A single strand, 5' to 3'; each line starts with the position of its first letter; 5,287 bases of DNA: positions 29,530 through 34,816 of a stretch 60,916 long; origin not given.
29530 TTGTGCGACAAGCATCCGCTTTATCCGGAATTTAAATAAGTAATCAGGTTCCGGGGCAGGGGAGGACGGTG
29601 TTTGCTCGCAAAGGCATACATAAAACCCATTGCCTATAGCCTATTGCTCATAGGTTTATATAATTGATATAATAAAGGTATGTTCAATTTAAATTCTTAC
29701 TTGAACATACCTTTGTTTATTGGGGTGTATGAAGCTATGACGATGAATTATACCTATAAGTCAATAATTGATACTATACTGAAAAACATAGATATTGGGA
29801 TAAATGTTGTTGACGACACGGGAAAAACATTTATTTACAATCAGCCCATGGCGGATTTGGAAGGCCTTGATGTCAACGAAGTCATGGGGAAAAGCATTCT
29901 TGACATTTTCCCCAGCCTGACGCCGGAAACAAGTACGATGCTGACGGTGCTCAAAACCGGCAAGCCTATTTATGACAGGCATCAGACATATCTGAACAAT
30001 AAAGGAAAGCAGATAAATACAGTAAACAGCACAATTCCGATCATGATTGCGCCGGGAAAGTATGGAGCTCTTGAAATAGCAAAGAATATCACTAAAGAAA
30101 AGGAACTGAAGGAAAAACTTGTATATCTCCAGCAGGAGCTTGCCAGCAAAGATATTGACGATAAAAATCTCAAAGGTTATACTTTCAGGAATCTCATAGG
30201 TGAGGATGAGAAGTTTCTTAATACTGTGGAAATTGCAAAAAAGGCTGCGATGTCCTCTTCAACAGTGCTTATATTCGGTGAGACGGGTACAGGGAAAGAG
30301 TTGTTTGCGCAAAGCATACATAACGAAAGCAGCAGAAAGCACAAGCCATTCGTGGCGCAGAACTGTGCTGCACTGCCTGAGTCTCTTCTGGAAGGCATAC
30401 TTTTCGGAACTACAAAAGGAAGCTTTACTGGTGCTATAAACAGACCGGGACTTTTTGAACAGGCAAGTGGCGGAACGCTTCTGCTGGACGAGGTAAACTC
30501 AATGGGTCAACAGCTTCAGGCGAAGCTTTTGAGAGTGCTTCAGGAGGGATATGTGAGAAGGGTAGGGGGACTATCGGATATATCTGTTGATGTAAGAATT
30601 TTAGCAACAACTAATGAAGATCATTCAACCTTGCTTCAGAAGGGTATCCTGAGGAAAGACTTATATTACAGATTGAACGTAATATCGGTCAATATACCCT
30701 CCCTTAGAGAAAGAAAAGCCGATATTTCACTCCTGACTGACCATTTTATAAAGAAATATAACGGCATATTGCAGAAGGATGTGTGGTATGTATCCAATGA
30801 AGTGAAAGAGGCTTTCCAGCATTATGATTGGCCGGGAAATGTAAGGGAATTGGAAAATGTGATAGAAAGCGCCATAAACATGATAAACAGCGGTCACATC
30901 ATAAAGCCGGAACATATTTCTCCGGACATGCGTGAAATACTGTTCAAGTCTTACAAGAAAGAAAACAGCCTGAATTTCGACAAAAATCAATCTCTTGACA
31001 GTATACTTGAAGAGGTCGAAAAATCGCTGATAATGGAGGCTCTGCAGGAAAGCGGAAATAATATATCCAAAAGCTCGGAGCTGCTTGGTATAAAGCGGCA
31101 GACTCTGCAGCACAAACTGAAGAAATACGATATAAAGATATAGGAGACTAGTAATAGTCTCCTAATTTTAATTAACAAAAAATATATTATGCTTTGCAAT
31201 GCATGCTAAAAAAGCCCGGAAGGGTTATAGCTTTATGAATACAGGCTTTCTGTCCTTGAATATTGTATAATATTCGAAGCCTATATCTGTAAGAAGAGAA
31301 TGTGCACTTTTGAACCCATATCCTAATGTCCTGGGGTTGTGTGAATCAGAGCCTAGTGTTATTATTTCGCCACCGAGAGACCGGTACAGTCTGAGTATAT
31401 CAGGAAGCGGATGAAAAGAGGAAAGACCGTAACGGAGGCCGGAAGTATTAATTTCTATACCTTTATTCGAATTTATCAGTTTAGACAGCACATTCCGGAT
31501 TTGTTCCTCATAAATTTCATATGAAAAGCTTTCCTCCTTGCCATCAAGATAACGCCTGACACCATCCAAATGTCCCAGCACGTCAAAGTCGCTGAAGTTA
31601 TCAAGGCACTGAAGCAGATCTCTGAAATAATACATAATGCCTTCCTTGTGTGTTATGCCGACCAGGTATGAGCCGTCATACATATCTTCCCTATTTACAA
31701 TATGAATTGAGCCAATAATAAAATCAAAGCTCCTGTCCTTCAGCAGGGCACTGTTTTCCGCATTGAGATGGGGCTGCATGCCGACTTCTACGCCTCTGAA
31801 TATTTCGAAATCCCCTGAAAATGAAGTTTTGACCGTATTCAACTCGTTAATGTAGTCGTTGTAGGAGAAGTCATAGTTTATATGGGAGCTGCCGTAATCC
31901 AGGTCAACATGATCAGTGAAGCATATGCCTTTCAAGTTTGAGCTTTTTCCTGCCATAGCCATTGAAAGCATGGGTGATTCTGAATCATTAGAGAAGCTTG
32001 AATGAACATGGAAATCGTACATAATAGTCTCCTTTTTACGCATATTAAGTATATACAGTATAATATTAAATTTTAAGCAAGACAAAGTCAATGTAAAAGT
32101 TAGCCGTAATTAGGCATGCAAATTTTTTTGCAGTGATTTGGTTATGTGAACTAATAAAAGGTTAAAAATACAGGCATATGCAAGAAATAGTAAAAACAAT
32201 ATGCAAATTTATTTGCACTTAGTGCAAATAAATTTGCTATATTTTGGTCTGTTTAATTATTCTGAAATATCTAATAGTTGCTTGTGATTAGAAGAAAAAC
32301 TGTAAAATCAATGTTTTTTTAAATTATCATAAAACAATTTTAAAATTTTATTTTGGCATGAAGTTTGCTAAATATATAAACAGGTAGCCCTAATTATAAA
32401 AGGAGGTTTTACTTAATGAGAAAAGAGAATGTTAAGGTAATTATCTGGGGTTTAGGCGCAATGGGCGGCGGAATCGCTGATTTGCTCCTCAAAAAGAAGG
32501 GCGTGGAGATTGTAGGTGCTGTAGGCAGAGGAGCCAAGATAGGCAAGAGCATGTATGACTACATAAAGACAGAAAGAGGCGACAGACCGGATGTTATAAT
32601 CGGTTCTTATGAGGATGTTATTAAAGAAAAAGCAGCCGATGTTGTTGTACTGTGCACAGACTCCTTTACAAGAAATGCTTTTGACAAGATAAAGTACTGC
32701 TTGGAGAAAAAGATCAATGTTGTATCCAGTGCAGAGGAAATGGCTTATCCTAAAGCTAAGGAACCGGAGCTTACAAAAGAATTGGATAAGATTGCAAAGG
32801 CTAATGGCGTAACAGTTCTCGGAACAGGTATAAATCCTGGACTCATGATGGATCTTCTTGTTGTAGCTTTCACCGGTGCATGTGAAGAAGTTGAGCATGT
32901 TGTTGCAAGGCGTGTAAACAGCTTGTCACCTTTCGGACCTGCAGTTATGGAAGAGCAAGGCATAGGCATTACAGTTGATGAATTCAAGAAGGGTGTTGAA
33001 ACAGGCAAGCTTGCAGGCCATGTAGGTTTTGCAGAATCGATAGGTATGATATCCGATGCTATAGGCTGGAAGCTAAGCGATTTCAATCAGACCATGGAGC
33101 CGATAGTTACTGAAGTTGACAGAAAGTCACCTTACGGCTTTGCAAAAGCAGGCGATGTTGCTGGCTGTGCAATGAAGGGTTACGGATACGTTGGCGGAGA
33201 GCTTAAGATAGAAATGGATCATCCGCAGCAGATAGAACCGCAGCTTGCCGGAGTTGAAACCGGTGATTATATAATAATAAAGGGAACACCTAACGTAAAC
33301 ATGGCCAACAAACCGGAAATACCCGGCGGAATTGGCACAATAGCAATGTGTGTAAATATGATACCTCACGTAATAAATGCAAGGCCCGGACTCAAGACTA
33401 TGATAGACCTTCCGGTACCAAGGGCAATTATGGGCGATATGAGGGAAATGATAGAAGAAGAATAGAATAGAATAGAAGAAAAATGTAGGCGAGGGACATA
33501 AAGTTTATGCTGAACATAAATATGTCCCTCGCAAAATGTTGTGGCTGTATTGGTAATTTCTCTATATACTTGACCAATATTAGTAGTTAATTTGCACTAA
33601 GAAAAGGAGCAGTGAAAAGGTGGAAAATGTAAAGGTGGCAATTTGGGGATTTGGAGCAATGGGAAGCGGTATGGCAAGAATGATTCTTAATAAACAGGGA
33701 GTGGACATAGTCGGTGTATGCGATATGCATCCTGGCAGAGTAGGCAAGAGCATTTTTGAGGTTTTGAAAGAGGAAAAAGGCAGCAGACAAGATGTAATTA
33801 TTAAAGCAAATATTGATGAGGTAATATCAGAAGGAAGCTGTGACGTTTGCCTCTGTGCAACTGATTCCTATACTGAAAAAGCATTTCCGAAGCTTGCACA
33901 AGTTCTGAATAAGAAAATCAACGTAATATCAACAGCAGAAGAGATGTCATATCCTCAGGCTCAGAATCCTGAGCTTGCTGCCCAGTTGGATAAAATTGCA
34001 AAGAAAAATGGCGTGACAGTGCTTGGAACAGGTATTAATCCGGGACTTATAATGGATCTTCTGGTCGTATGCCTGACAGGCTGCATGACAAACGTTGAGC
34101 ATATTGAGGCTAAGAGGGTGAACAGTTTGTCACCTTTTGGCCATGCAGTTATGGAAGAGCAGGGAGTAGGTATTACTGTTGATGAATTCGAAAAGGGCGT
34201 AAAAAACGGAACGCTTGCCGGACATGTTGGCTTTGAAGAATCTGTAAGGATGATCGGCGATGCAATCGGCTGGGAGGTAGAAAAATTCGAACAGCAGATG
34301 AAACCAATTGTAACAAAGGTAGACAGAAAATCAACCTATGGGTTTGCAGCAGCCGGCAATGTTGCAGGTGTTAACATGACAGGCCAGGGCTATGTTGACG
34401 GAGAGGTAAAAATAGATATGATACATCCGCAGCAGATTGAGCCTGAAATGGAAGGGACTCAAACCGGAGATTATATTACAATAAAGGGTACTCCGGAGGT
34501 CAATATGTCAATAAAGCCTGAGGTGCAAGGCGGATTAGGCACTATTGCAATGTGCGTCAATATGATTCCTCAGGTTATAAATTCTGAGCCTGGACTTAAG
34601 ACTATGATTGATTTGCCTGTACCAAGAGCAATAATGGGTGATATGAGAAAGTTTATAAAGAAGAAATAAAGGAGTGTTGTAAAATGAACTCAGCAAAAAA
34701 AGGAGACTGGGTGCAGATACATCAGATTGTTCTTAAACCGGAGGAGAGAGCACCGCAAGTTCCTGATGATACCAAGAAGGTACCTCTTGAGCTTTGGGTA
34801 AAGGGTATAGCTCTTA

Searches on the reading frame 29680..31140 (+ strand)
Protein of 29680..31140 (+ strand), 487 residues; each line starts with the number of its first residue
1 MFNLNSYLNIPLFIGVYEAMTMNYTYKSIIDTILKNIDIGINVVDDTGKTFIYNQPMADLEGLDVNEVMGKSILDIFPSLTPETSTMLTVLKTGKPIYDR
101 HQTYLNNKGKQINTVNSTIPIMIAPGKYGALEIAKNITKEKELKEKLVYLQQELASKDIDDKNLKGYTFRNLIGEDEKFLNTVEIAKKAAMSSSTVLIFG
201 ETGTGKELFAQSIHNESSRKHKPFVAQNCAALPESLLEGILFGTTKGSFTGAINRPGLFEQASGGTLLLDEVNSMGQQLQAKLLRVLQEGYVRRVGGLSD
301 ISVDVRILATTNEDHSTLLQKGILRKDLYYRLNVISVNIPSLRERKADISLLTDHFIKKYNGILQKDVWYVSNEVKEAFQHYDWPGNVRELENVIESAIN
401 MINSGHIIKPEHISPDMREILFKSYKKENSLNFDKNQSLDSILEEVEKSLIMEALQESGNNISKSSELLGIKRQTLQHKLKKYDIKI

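Call 53: search_protein_families(library=pfam, proteins=[window:29680-31140:+], max_evalue=0.001)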
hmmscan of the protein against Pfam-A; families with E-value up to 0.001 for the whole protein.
window:29680-31140:+ (487 aa): 10 families
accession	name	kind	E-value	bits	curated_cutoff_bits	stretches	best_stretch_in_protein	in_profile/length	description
PF00158.32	Sigma54_activat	-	3.1e-62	209.6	20.2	1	172-337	1-167/168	Sigma-54 interaction domain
PF25601.1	AAA_lid_14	-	7.7e-25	87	27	1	343-419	1-76/87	AAA+ ATPase lid domain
PF14532.12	Sigma54_activ_2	-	2.7e-20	73.5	25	1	187-342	15-138/138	Sigma-54 interaction domain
PF02954.25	HTH_8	-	6.3e-14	51.9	22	1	443-483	2-42/42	Bacterial regulatory protein, Fis family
PF07728.20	AAA_5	-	3.3e-07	30.8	22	1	196-315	2-125/139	AAA domain (dynein-related subfamily)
PF00989.32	PAS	-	4.2e-06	27.2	22.6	1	31-90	4-65/113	PAS fold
PF00004.35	AAA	-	0.00015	22.7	21.2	1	196-321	1-116/131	ATPase family associated with various cellular activities (AAA)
PF07724.20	AAA_2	-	0.00017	22.1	27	0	194-314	4-126/166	AAA domain (Cdc48 subfamily)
PF13426.13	PAS_9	-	0.00035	21.2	27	1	42-138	5-102/103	PAS domain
PF08448.16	PAS_4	-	0.00083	20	23.1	0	35-140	2-108/110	PAS fold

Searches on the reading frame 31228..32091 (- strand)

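Call 53: search_protein_families(library=pfam, proteins=[window:31228-32091:-], max_evalue=0.001)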
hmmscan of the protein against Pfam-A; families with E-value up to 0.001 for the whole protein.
window:31228-32091:- (288 aa): 1 family
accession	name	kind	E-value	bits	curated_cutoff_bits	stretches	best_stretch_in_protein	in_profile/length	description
PF02811.25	PHP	-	7.1e-26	91.9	26.4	1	26-217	1-164/164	PHP domain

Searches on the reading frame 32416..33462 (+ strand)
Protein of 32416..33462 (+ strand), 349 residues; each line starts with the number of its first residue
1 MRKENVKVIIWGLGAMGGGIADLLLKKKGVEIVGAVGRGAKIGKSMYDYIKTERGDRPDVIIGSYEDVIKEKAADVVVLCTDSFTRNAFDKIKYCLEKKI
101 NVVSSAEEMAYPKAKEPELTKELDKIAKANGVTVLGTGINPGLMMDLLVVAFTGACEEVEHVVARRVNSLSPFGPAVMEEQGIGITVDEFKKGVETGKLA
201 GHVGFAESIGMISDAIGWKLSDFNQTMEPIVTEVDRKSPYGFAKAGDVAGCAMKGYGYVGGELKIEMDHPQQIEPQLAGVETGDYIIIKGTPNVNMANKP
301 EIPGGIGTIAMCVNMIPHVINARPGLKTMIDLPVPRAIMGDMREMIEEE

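Call 53: search_protein_families(library=pfam, proteins=[window:32416-33462:+], max_evalue=0.001)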
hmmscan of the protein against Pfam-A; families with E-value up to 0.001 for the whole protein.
window:32416-33462:+ (349 aa): 3 families
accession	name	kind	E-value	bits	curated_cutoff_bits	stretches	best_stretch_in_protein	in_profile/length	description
PF19328.4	DAP_DH_C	-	4.1e-98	327.5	23.3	1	143-347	1-205/206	2,4-diaminopentanoate dehydrogenase C-terminal domain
PF01113.26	DapB_N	-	1.2e-05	25.8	25.6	1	6-104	1-96/124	Dihydrodipicolinate reductase, N-terminus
PF03435.24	Sacchrp_dh_NADP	-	7.5e-05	23.5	25.1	1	8-135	1-129/129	Saccharopine dehydrogenase NADP binding domain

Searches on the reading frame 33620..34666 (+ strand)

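Call 53: search_protein_families(library=pfam, proteins=[window:33620-34666:+], max_evalue=0.001)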
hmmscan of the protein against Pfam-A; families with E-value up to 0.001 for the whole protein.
window:33620-34666:+ (349 aa): 5 families
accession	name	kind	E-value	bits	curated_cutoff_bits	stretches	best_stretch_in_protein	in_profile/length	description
PF19328.4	DAP_DH_C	-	9.6e-99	329.5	23.3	1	143-347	1-205/206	2,4-diaminopentanoate dehydrogenase C-terminal domain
PF01113.26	DapB_N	-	2.2e-05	25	25.6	1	4-88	1-82/124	Dihydrodipicolinate reductase, N-terminus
PF01408.29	GFO_IDH_MocA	-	0.00013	23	24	1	4-134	1-116/120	Oxidoreductase family, NAD-binding Rossmann fold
PF23189.1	UPF0261_C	-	0.00017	21.4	27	1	10-110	32-133/218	Uncharacterised protein family (UPF0261) C-terminal domain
PF00044.30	Gp_dh_N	-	0.00045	20.9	31.7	0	4-36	1-33/101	Glyceraldehyde 3-phosphate dehydrogenase, NAD binding domain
